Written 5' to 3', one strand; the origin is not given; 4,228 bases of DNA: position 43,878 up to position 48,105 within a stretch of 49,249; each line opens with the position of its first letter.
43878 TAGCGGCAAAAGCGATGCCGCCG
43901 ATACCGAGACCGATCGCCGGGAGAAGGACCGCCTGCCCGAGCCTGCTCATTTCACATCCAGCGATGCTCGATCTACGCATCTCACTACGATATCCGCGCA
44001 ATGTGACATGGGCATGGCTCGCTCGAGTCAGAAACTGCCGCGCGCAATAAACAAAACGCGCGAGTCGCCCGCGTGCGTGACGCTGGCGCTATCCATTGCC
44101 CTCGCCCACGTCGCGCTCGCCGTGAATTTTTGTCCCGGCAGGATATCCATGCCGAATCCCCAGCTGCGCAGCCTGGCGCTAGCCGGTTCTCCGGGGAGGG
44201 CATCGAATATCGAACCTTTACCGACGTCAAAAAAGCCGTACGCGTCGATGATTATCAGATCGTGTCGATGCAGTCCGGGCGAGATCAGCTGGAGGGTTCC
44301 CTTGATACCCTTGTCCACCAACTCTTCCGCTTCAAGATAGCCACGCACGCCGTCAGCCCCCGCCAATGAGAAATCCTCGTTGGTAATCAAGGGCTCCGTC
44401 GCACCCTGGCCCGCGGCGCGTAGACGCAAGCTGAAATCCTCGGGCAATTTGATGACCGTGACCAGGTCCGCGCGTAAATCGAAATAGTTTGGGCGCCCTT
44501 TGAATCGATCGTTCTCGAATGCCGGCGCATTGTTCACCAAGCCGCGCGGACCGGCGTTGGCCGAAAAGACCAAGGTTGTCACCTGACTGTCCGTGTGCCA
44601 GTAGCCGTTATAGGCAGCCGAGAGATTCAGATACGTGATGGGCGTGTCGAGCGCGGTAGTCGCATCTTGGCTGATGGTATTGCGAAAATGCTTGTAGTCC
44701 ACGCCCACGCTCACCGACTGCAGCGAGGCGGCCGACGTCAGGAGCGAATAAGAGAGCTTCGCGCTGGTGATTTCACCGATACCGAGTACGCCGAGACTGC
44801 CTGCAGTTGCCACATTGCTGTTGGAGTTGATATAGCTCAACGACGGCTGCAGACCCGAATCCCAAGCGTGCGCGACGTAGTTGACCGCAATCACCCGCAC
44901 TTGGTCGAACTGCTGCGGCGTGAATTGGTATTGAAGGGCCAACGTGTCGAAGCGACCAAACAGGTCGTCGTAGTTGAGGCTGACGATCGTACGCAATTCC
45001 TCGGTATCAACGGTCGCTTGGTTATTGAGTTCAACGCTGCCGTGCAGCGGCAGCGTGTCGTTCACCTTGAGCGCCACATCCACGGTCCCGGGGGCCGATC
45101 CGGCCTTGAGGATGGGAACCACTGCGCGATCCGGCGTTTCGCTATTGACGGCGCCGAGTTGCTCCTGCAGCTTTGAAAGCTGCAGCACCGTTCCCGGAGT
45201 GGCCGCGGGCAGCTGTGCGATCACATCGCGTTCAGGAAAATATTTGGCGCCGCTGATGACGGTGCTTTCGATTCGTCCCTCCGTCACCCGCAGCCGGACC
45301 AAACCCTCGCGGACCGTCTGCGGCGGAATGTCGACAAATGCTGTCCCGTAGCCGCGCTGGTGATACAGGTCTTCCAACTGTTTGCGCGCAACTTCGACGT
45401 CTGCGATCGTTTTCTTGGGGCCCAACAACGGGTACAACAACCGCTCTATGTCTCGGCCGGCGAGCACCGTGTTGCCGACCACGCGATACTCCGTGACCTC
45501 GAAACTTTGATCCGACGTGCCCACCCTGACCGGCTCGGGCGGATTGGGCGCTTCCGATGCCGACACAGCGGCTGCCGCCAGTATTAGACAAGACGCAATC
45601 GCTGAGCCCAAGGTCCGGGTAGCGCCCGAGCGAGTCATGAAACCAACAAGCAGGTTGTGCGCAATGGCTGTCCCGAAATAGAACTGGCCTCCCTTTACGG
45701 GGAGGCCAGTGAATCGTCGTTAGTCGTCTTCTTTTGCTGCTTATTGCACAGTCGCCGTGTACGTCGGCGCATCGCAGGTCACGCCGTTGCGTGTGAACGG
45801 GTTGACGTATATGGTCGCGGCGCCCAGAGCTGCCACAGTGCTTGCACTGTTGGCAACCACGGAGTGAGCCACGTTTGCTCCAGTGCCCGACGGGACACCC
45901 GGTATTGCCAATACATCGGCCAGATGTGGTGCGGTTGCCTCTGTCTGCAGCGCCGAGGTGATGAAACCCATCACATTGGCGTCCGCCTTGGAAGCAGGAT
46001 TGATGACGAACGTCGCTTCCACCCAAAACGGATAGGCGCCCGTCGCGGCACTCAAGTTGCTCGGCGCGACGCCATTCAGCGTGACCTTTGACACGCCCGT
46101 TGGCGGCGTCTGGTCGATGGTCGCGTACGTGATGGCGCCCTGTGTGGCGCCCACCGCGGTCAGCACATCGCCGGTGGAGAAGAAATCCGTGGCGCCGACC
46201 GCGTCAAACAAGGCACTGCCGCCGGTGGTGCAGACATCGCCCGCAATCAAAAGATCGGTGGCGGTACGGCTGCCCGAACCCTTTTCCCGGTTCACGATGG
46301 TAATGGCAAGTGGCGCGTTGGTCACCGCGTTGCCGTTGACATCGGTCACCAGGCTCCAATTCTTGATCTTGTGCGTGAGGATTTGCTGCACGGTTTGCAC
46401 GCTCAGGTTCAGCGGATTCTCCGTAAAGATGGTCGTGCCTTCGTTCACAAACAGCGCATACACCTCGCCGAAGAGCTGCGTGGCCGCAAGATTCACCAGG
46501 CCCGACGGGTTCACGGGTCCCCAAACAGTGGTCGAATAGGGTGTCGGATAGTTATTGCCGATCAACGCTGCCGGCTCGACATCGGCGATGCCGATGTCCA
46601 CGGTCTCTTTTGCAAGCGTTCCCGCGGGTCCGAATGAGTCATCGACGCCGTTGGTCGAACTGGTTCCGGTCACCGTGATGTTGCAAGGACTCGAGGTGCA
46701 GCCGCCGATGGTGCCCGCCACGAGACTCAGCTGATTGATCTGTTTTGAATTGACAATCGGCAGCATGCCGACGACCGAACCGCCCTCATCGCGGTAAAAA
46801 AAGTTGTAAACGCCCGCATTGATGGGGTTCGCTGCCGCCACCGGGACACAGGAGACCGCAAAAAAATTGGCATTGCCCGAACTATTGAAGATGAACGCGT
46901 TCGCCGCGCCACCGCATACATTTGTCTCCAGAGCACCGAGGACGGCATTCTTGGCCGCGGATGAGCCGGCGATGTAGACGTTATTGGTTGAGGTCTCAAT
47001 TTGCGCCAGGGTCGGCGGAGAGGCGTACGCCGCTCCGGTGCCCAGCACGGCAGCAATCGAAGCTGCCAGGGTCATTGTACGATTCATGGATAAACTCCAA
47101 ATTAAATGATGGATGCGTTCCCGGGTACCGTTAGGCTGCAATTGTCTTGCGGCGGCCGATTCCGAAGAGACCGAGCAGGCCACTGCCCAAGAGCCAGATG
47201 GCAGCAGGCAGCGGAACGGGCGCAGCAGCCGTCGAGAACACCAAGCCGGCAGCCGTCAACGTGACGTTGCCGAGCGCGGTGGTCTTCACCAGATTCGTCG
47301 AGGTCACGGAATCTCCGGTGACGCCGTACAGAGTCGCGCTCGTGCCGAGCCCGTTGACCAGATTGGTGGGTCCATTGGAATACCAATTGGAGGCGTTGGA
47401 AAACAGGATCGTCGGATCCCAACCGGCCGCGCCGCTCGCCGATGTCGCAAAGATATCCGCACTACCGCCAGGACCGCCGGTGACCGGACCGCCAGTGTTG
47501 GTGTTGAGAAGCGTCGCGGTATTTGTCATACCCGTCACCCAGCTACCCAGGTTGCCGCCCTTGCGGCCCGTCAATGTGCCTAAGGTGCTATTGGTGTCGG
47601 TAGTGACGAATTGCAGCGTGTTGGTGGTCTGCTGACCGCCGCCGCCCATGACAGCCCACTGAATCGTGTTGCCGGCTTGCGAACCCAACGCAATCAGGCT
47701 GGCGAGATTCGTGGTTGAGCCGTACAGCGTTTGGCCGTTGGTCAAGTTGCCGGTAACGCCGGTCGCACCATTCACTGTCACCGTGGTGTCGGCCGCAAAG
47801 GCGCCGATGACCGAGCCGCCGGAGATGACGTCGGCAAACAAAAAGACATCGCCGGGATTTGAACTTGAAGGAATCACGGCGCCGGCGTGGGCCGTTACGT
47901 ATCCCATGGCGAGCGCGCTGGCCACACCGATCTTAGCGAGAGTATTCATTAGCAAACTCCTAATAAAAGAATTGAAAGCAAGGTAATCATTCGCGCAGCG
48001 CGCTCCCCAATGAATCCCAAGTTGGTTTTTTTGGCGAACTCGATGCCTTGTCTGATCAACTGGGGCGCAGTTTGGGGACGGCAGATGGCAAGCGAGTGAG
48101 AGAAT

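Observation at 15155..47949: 33-kb uninterrupted single-strand supercluster linking EPS export, PEP-CTERM cargo, protein-modifying enzymes, a Ton-like motor and a giant TPS fibre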

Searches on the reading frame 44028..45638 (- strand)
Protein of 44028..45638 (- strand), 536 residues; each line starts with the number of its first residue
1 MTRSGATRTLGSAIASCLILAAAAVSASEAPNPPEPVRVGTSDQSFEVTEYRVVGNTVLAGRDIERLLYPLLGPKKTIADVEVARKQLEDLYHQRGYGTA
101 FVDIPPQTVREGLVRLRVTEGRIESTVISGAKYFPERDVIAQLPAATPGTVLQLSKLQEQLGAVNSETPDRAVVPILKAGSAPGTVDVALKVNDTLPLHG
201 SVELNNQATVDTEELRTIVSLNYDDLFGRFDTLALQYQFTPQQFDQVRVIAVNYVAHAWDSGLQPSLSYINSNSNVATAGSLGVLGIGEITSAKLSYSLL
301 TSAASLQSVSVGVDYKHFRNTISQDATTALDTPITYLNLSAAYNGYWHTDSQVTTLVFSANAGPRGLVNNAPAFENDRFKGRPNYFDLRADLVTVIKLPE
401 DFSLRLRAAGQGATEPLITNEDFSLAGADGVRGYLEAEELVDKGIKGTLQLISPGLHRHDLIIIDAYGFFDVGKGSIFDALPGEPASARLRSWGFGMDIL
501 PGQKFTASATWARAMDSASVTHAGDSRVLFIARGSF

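Call 3: search_protein_families(library=pfam, proteins=[window:44028-45638:-], max_evalue=0.01)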
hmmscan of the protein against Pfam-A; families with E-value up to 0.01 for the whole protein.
window:44028-45638:- (536 aa): 3 families
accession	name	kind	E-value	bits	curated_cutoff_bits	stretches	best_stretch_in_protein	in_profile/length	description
PF08479.16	POTRA_2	-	1.2e-19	70.3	24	1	46-121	1-76/76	POTRA domain, ShlB-type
PF03865.19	ShlB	-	1.9e-17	64.1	22.7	1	184-474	1-290/311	Haemolysin secretion/activation protein ShlB/FhaC/HecB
PF07244.20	POTRA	-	0.00013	23.1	21.3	0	48-121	3-79/79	Surface antigen variable number repeat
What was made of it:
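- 44028..45638 (-): g03, the TpsB outer-membrane translocator. POTRA_2 at E=1.2e-19 and ShlB at E=1.9e-17 (call 3).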

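Call 5: search_protein_families(library=ncbifam, proteins=[window:44028-45638:-], max_evalue=0.001)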
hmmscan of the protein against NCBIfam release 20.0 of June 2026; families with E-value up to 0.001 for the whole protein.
window:44028-45638:- (536 aa): 1 family
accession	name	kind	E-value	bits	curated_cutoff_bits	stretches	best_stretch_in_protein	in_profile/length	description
NF058613.1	OMPAssmBamADein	equivalog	3.6e-09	35.1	1050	1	43-229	181-363/857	outer membrane protein assembly factor BamA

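Call 15: find_related_loci(query=window:44028-45638:-, collection=genome_contigs, flank=10000)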
Query window:44028-45638:- (536 aa) in genome_contigs; peptide patterns used: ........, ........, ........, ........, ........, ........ (x = any residue, [..] = any of these).
54 stretches matched a pattern; 2 encode a relative of the query (tblastn E <= 1e-3); 2 distinct loci.
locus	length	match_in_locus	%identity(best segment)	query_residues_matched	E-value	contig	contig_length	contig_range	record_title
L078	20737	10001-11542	66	23-536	0e+0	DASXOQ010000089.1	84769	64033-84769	MAG TPA_asm: Steroidobacteraceae bacterium isolate SMAG_U5386 k141_1372795, whole genome shotgun sequence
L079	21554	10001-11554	69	24-536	0e+0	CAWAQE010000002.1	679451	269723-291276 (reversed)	MAG: uncultured Gammaproteobacteria bacterium isolate MFD04434.bin.1.78 genome assembly, contig: contig_14899, whole gen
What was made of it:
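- Tried and rejected: It recovered only two loci (call 15).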

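Call 26: search_protein_families(library=pfam, proteins=[L079:4876-7296:-, L079:2439-4172:-, L079:4251-4874:+, L079:135-1601:+, L079:1405-2292:+, L078:4924-7443:-, L078:3392-4927:+, L078:276-2708:+, L078:2556-3368:-], max_evalue=0.01)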
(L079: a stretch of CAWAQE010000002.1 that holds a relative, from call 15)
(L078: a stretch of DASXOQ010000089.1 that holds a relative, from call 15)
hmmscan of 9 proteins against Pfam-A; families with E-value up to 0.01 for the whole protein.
L079:4876-7296:- (806 aa): 21 families
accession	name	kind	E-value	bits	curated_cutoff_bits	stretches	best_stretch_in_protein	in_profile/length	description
PF07719.23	TPR_2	-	1.8e-41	137.3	27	2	110-141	2-33/34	Tetratricopeptide repeat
PF00515.34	TPR_1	-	9.7e-39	130.1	27.8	2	110-142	2-34/34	Tetratricopeptide repeat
PF13432.12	TPR_16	-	7.3e-29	100.3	32.7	5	81-142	3-64/65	Tetratricopeptide repeat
PF13414.12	TPR_11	-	2.8e-28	97.8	26.8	3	87-123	6-42/42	TPR repeat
PF13431.12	TPR_17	-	1.4e-26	90.9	24.4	2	132-163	2-33/34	Tetratricopeptide repeat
PF13428.12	TPR_14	-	3.3e-25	86.4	23.5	2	177-218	1-42/44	Tetratricopeptide repeat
PF14559.12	TPR_19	-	3.1e-22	79.1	25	4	85-141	1-57/68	Tetratricopeptide repeat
PF13181.12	TPR_8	-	4.6e-22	76.7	25.7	1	110-141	2-33/34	Tetratricopeptide repeat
PF13371.12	TPR_9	-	1.9e-18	66.6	35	2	285-344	2-60/73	Tetratricopeptide repeat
PF13424.12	TPR_12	-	3.5e-18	66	30.1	2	110-173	4-75/77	Tetratricopeptide repeat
PF23914.1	TPR_CcmH_CycH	-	1.5e-15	57.9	42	3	34-139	43-151/158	Cytochrome c-type biogenesis protein H TPR domain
PF13844.12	Glyco_transf_41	-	2.1e-14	53.2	25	1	677-785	419-526/543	Glycosyl transferase family 41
PF13176.12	TPR_7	-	1.2e-10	41.1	27.9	1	111-139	1-29/36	Tetratricopeptide repeat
PF13174.12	TPR_6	-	4.8e-10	39.9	26.3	0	178-210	1-33/33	Tetratricopeptide repeat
PF13429.12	TPR_15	-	6.9e-09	36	26.2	1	183-306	119-241/280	Tetratricopeptide repeat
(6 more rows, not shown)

L079:2439-4172:- (577 aa): 20 families
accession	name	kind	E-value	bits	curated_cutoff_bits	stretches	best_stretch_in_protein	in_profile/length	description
PF00515.34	TPR_1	-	2.8e-43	144.5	27.8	5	152-185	1-34/34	Tetratricopeptide repeat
PF13414.12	TPR_11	-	2.4e-42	142.8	26.8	5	125-165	1-41/42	TPR repeat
PF13431.12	TPR_17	-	1.1e-36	122.4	24.4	2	106-138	1-33/34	Tetratricopeptide repeat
PF07719.23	TPR_2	-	1.2e-35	119.1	27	5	152-185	1-34/34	Tetratricopeptide repeat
PF13432.12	TPR_16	-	2.7e-23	82.5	32.7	3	124-185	3-64/65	Tetratricopeptide repeat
PF13371.12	TPR_9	-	4.8e-22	78.2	35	2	97-154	8-65/73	Tetratricopeptide repeat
PF13181.12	TPR_8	-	5.7e-22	76.4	25.7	1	152-185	1-34/34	Tetratricopeptide repeat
PF14559.12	TPR_19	-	1.4e-18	67.4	25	3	63-122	4-63/68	Tetratricopeptide repeat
PF13424.12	TPR_12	-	1.8e-18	67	30.1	3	87-149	6-76/77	Tetratricopeptide repeat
PF13428.12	TPR_14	-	3.2e-15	55.6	23.5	0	51-88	2-39/44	Tetratricopeptide repeat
PF13176.12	TPR_7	-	8.7e-09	35.2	27.9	0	93-117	8-34/36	Tetratricopeptide repeat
PF12895.13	ANAPC3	-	2e-07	31.6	27.2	2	99-177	4-81/82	Anaphase-promoting complex, cyclosome, subunit 3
PF13174.12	TPR_6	-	2.6e-07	31.3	26.3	0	91-116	7-32/33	Tetratricopeptide repeat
PF23914.1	TPR_CcmH_CycH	-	6.4e-07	29.8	42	0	17-72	85-143/158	Cytochrome c-type biogenesis protein H TPR domain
PF13374.12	TPR_10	-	5.6e-05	23.5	27.5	0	90-114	8-32/42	Tetratricopeptide repeat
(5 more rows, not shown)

L079:4251-4874:+ (207 aa): 0 families

L079:135-1601:+ (488 aa): 20 families
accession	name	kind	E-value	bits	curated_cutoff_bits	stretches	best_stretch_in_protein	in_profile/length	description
PF13414.12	TPR_11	-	3.3e-58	193.5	26.8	8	86-124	1-39/42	TPR repeat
PF00515.34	TPR_1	-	1.3e-57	189.8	27.8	7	181-214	1-34/34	Tetratricopeptide repeat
PF07719.23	TPR_2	-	1.7e-47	156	27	7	46-77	2-33/34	Tetratricopeptide repeat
PF13181.12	TPR_8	-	1.6e-35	118.6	25.7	2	181-212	1-32/34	Tetratricopeptide repeat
PF13432.12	TPR_16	-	1.2e-33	115.6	32.7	6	18-76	4-62/65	Tetratricopeptide repeat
PF13431.12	TPR_17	-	3e-29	99.2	24.4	3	272-302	2-32/34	Tetratricopeptide repeat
PF13428.12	TPR_14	-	7.5e-21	73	23.5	2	46-82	2-38/44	Tetratricopeptide repeat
PF13424.12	TPR_12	-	1e-20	74.1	30.1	4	46-108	4-74/77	Tetratricopeptide repeat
PF14559.12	TPR_19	-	6.1e-19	68.6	25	4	23-82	3-62/68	Tetratricopeptide repeat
PF13371.12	TPR_9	-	5.9e-17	61.9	35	2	54-111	4-61/73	Tetratricopeptide repeat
PF25062.1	ARM_TT21_N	-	4.2e-10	40.2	40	1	134-268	83-221/222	Tetratricopeptide repeat protein 21 N-terminal ARM repeat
PF23914.1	TPR_CcmH_CycH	-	3.6e-09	37.1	42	1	35-137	40-145/158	Cytochrome c-type biogenesis protein H TPR domain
PF13176.12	TPR_7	-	6e-09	35.7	27.9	0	47-76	1-30/36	Tetratricopeptide repeat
PF01239.28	PPTA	-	7.8e-08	32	29.5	0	31-52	5-26/32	Protein prenyltransferase alpha subunit repeat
PF13374.12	TPR_10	-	2e-07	31.3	27.5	0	19-40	10-31/42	Tetratricopeptide repeat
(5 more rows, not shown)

L079:1405-2292:+ (295 aa): 1 family
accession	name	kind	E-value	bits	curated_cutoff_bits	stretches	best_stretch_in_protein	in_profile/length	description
PF13844.12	Glyco_transf_41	-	1.2e-15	57.2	25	1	51-116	157-222/543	Glycosyl transferase family 41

L078:4924-7443:- (839 aa): 22 families
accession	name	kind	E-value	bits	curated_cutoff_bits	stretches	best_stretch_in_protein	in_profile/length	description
PF00515.34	TPR_1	-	2.3e-38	128.9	27.8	3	216-247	3-34/34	Tetratricopeptide repeat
PF07719.23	TPR_2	-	5.3e-37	123.3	27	2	216-247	3-34/34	Tetratricopeptide repeat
PF13431.12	TPR_17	-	1e-29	100.7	24.4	1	202-234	1-33/34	Tetratricopeptide repeat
PF13181.12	TPR_8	-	2.2e-28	96.4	25.7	1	215-247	2-34/34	Tetratricopeptide repeat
PF13432.12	TPR_16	-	4.2e-24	85.1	32.7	3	84-145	3-64/65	Tetratricopeptide repeat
PF13414.12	TPR_11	-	1.2e-21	76.6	26.8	2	121-160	3-42/42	TPR repeat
PF13428.12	TPR_14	-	2.9e-21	74.2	23.5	2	78-119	1-42/44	Tetratricopeptide repeat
PF14559.12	TPR_19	-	6.9e-20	71.6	25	3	90-150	3-63/68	Tetratricopeptide repeat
PF13424.12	TPR_12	-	2e-19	70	30.1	3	183-243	6-74/77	Tetratricopeptide repeat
PF13844.12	Glyco_transf_41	-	2.1e-13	49.8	25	1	734-813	446-525/543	Glycosyl transferase family 41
PF13176.12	TPR_7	-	6.5e-13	48.1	27.9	1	216-246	1-33/36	Tetratricopeptide repeat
PF13174.12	TPR_6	-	1.8e-12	47.4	26.3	0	216-246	2-32/33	Tetratricopeptide repeat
PF13371.12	TPR_9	-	5.1e-11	42.9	35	1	226-283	7-64/73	Tetratricopeptide repeat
PF12895.13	ANAPC3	-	2.5e-09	37.7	27.2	0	59-136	3-80/82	Anaphase-promoting complex, cyclosome, subunit 3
PF23914.1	TPR_CcmH_CycH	-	2.3e-08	34.5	42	0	185-281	55-154/158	Cytochrome c-type biogenesis protein H TPR domain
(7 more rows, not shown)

L078:3392-4927:+ (511 aa): 4 families
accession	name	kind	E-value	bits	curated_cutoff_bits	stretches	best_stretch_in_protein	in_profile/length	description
PF10119.14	MethyTransf_Reg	-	2.7e-27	95.8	25.5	1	216-299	1-84/84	Predicted methyltransferase regulatory domain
PF13649.12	Methyltransf_25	-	5.1e-08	33.9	27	1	46-141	3-97/97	Methyltransferase domain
PF08242.18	Methyltransf_12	-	5.4e-06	27.5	30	1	47-142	3-97/98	Methyltransferase domain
PF08241.18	Methyltransf_11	-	5.7e-06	27.3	21.2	1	46-144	2-94/95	Methyltransferase domain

L078:276-2708:+ (810 aa): 23 families
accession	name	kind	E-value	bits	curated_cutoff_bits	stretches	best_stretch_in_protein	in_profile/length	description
PF13844.12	Glyco_transf_41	-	3.9e-78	263.5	25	2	601-784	360-543/543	Glycosyl transferase family 41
PF07719.23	TPR_2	-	7.9e-47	154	27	5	291-323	1-33/34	Tetratricopeptide repeat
PF13414.12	TPR_11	-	1e-44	150.4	26.8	6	130-169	3-42/42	TPR repeat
PF00515.34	TPR_1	-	2e-43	144.9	27.8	4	291-324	1-34/34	Tetratricopeptide repeat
PF13432.12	TPR_16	-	1.1e-38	131.7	32.7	6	160-223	2-65/65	Tetratricopeptide repeat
PF13181.12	TPR_8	-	8.2e-32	107.1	25.7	3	291-323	1-33/34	Tetratricopeptide repeat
PF13424.12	TPR_12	-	8e-25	87.3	30.1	5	190-253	4-75/77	Tetratricopeptide repeat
PF13431.12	TPR_17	-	1e-24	85.1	24.4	1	144-174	2-32/34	Tetratricopeptide repeat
PF13428.12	TPR_14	-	9.5e-23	78.8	23.5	1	292-334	2-44/44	Tetratricopeptide repeat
PF14559.12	TPR_19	-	1.6e-21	76.9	25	4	131-188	1-58/68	Tetratricopeptide repeat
PF13371.12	TPR_9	-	7e-15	55.2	35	3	235-286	7-58/73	Tetratricopeptide repeat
PF23914.1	TPR_CcmH_CycH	-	7.6e-14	52.3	42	1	131-222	60-154/158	Cytochrome c-type biogenesis protein H TPR domain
PF13176.12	TPR_7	-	1.5e-13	50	27.9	0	230-254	6-32/36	Tetratricopeptide repeat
PF13174.12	TPR_6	-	2.3e-13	50.2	26.3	0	156-180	1-25/33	Tetratricopeptide repeat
PF24575.1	TPR_Slam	-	1.4e-08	35.6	35.2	0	128-177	54-103/104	Surface lipoprotein assembly modifier, N-terminal TPR repeats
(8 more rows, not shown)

L078:2556-3368:- (270 aa): 0 families

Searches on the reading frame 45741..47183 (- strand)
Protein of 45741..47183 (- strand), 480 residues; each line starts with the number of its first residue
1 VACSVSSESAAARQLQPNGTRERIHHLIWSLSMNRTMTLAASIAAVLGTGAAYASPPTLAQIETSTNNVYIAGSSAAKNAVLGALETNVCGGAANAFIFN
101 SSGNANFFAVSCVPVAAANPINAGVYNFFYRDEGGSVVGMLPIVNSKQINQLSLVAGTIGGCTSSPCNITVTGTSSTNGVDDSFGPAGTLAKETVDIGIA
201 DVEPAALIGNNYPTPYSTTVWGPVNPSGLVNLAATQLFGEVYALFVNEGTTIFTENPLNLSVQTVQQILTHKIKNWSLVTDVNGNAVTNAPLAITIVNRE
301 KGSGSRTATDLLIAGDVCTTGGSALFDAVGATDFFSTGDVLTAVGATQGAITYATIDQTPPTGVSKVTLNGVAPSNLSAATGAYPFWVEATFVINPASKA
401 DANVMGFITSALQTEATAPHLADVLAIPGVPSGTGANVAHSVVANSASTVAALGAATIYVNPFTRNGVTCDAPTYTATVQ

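Call 3: search_protein_families(library=pfam, proteins=[window:45741-47183:-], max_evalue=0.01)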
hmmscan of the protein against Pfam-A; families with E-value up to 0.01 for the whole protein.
window:45741-47183:- (480 aa): 1 family
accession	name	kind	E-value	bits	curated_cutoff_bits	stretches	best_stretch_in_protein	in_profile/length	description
PF12849.12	PBP_like_2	-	8.7e-10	39.2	27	1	253-408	97-260/267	PBP superfamily domain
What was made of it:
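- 45741..47087 (-): g02, a secreted PstS-like substrate-binding protein. PBP_like_2 at E=8.7e-10 (call 3).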

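Call 5: search_protein_families(library=ncbifam, proteins=[window:45741-47183:-], max_evalue=0.001)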
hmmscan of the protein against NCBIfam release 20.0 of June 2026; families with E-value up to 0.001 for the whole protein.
window:45741-47183:- (480 aa): 1 family
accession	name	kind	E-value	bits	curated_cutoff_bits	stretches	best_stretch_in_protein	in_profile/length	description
TIGR02136.1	ptsS_2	subfamily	1.8e-10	40.5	206.6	1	259-415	135-281/295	phosphate ABC transporter substrate-binding protein PstS family protein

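Call 67: search_solved_structures(query=window:45741-47087:-, max_evalue=1)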
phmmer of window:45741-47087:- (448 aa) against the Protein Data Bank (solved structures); distinct sequences matched with E-value up to 1: 1.
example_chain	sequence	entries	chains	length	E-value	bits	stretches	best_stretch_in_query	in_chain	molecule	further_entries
4exl_A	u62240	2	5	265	3.4e-05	26.2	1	227-380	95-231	Phosphate-binding protein pstS 1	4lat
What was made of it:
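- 45741..47087 (-): The only PDB sequence match is PstS 4exl at E=3.4e-5 (call 67).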

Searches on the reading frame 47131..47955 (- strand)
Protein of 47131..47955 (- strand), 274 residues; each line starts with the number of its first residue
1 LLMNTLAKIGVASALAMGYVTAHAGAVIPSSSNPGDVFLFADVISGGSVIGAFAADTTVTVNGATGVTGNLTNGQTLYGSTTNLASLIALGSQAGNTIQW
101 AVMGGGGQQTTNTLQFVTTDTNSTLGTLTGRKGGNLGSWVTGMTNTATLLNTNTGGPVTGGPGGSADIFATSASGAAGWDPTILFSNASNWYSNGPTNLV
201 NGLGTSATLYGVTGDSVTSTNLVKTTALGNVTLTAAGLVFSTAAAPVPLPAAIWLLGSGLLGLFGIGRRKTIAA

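Call 3: search_protein_families(library=pfam, proteins=[window:47131-47955:-], max_evalue=0.01)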
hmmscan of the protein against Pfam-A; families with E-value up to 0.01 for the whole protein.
window:47131-47955:- (274 aa): 1 family
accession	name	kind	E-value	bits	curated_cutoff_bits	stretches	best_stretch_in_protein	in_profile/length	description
PF07589.16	PEP-CTERM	-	0.0036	17.8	20.7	1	246-269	1-24/24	PEP-CTERM motif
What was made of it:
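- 47131..47949 (-): g01, a secreted Gly/Thr/Ser-rich protein with a C-terminal VPLPA/PEP-CTERM sorting signal. Pfam PEP-CTERM scores 17.8, below its 20.7 cut-off (call 3).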

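Call 5: search_protein_families(library=ncbifam, proteins=[window:47131-47955:-], max_evalue=0.001)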
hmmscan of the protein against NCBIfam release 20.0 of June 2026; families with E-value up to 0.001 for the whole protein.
window:47131-47955:- (274 aa): 3 families
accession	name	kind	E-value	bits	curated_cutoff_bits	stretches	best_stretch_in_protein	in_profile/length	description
TIGR03370.1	VPLPA-CTERM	domain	9.8e-07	28.7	25.35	1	247-270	1-24/25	VPLPA-CTERM sorting domain-containing protein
NF033554.9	floc_PepA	equivalog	0.00019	21.4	80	1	12-271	6-261/261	flocculation-associated PEP-CTERM protein PepA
NF038125.1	PEP_CTERM_THxN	subfamily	0.00097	18.8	85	1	234-270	211-246/246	THxN family PEP-CTERM protein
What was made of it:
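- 47131..47949 (-): VPLPA-CTERM scores 28.7 bits against a cut-off of 25.35 (call 5).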
